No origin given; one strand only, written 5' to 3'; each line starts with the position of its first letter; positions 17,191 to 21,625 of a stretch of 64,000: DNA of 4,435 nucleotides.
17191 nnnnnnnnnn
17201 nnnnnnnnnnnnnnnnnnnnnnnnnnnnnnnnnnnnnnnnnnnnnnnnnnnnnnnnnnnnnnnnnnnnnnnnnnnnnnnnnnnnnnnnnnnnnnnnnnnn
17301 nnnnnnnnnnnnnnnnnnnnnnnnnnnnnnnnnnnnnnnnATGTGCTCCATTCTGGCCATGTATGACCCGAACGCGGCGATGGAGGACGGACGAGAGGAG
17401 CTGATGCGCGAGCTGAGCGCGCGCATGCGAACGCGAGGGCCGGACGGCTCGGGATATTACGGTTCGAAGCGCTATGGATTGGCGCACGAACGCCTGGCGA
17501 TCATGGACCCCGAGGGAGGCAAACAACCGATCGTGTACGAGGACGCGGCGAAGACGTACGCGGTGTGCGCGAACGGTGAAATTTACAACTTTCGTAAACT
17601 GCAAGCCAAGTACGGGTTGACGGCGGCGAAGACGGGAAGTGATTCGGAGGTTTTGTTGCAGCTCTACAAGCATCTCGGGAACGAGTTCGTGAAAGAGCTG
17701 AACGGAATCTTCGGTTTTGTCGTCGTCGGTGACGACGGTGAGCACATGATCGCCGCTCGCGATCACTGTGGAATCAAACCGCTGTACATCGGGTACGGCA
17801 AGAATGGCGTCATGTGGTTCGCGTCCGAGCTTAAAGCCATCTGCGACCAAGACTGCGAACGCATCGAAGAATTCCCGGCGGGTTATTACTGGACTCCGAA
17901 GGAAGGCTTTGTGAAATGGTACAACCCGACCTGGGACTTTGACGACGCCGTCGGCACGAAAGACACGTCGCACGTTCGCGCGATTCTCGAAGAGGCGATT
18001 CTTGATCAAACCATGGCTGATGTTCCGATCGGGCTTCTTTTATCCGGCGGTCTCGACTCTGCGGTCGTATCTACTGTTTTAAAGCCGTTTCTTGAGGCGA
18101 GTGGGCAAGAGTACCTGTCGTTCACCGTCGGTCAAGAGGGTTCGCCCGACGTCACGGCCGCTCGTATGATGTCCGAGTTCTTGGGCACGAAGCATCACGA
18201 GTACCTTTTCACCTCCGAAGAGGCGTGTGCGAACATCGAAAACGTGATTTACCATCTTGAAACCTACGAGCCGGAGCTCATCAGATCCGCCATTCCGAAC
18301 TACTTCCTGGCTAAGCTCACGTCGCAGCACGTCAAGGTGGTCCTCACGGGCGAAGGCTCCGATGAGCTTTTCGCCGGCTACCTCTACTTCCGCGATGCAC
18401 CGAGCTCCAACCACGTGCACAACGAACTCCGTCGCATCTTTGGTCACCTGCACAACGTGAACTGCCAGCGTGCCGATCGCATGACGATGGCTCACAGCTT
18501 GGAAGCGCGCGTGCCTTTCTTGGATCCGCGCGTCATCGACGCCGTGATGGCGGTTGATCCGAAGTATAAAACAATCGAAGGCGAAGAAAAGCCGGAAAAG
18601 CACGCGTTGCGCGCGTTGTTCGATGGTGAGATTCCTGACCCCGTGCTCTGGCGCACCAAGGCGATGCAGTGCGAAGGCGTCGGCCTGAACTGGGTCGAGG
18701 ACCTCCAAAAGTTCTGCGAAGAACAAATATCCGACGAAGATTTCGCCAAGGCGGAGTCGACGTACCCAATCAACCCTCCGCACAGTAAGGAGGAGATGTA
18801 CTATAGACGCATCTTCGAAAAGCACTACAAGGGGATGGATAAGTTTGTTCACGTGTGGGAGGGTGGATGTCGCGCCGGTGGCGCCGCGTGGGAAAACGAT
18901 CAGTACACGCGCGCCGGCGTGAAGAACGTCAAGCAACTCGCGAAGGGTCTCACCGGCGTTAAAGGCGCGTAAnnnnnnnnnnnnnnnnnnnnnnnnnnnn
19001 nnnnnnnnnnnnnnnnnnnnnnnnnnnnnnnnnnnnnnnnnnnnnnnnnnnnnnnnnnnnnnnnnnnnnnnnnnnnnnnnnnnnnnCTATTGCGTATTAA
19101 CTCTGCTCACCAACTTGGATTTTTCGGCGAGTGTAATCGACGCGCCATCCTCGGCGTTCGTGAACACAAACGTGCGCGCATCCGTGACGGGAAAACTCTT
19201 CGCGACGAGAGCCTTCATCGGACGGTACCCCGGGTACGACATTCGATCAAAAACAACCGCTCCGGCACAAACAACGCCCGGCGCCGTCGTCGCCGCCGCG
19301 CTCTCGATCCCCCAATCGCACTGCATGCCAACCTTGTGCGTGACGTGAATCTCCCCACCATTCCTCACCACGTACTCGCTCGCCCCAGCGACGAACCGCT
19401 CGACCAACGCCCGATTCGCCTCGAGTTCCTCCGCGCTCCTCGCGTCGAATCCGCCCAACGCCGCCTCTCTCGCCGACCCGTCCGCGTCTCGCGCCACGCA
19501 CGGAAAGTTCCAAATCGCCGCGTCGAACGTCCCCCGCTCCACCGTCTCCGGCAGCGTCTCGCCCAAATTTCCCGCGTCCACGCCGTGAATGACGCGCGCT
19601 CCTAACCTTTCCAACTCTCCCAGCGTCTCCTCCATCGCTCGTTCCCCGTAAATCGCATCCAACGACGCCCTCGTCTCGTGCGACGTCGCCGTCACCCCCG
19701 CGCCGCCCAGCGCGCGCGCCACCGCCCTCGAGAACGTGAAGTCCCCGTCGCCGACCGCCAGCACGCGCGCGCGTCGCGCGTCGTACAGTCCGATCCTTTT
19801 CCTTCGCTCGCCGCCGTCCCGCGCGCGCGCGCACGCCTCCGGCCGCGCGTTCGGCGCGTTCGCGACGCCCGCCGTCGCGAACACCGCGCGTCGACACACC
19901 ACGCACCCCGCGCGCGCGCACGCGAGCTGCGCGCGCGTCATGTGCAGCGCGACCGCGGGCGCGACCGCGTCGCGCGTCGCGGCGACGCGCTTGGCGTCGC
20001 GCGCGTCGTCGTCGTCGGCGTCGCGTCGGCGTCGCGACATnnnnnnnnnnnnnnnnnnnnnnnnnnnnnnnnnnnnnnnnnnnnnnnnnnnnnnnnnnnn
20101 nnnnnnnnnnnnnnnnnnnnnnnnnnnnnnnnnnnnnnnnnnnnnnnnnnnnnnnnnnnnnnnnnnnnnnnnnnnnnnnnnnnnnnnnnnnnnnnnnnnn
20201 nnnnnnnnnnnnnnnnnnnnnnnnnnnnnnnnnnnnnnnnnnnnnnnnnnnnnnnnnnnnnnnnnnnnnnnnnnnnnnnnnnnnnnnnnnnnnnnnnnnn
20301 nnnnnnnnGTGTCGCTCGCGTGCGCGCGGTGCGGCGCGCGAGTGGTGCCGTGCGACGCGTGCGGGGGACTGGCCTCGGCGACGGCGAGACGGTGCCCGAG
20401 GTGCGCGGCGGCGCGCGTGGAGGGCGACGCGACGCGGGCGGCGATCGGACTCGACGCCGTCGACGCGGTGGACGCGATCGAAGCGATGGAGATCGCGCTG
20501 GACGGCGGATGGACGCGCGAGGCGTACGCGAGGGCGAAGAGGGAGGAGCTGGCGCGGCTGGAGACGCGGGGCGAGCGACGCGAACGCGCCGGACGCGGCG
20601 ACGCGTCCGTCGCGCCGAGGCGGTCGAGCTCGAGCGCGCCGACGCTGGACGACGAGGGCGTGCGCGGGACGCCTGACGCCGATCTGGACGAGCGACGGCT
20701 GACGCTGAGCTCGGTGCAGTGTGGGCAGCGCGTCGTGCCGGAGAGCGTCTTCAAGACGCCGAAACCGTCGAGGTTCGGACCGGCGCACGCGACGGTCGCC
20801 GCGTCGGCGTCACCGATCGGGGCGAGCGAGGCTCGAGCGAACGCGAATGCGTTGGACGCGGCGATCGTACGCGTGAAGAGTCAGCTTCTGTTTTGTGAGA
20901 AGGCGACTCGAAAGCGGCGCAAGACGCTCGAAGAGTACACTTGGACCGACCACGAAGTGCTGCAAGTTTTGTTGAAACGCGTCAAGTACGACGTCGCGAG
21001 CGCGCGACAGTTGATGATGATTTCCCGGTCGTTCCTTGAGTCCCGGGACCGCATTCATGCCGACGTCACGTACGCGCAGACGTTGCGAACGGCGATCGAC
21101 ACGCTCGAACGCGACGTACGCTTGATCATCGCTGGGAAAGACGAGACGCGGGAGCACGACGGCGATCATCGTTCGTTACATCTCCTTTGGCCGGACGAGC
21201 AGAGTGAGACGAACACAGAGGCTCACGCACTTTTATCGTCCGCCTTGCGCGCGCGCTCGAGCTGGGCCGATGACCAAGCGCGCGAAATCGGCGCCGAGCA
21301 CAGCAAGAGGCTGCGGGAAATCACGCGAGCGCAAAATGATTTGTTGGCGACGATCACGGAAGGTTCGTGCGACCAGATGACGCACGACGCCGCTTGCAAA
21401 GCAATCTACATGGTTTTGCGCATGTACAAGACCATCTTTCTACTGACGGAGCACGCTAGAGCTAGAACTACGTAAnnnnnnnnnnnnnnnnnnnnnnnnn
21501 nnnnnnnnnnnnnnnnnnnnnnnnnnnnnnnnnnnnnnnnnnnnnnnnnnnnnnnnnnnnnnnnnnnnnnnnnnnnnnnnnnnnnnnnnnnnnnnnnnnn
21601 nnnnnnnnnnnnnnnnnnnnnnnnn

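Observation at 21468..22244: Bacterial-type GmhB/HisB-N HAD phosphatase encoded in a eukaryotic nuclear genome with an organelle-style presequence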

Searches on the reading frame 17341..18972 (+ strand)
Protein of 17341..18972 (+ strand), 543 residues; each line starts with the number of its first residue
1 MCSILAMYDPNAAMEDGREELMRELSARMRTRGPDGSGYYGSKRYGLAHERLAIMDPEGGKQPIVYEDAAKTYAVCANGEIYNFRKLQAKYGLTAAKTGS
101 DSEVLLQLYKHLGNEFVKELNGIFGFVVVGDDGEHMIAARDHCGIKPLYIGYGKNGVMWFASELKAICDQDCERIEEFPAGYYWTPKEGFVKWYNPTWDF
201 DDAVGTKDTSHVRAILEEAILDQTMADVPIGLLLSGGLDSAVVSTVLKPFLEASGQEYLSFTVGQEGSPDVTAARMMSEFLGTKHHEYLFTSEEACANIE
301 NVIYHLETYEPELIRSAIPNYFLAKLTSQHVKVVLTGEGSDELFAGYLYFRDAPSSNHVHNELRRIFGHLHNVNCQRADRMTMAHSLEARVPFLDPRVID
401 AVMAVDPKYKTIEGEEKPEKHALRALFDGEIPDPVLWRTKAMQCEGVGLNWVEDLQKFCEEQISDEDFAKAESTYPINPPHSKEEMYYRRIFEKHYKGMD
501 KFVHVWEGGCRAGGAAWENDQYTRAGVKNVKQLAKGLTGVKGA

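Call 34: search_protein_families(library=pfam, proteins=[window:17341-18972:+], max_evalue=0.0001)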
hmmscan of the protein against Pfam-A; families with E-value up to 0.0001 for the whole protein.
window:17341-18972:+ (543 aa): 4 families
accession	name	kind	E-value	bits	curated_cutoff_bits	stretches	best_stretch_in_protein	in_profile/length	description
PF00733.27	Asn_synthase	-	8.1e-71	239.9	21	2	211-358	1-145/354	Asparagine synthase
PF13537.11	GATase_7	-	3.4e-36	124.4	25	1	49-168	1-122/123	Glutamine amidotransferase domain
PF13522.11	GATase_6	-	4.9e-30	104.6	27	1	34-163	1-130/130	Glutamine amidotransferase domain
PF12481.13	DUF3700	-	8.7e-10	38.9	27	1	78-200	82-209/228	Aluminium induced protein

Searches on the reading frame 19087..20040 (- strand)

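Call 34: search_protein_families(library=pfam, proteins=[window:19087-20040:-], max_evalue=0.0001)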
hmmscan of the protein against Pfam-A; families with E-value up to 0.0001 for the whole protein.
window:19087-20040:- (317 aa): 1 family
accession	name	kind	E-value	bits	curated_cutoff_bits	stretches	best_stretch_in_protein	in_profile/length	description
PF10354.15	BMT5-like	-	2.7e-34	119.3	24.7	1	94-274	1-166/168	rRNA (uridine-N3-)-methyltransferase BTM5-like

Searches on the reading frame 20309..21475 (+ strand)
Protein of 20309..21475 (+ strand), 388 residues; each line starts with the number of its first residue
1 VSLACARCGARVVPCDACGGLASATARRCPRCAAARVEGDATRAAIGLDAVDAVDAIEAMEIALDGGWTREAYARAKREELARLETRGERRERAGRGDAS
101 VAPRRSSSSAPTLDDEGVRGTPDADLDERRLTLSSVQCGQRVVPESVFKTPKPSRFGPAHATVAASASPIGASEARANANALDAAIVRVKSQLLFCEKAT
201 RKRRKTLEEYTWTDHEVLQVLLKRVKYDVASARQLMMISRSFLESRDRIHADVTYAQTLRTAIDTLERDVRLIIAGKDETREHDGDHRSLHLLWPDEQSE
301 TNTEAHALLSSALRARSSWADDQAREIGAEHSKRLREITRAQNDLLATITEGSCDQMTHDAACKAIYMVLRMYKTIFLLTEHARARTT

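Call 34: search_protein_families(library=pfam, proteins=[window:20309-21475:+], max_evalue=0.0001)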
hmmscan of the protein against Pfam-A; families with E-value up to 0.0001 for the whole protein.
window:20309-21475:+ (388 aa): 0 families
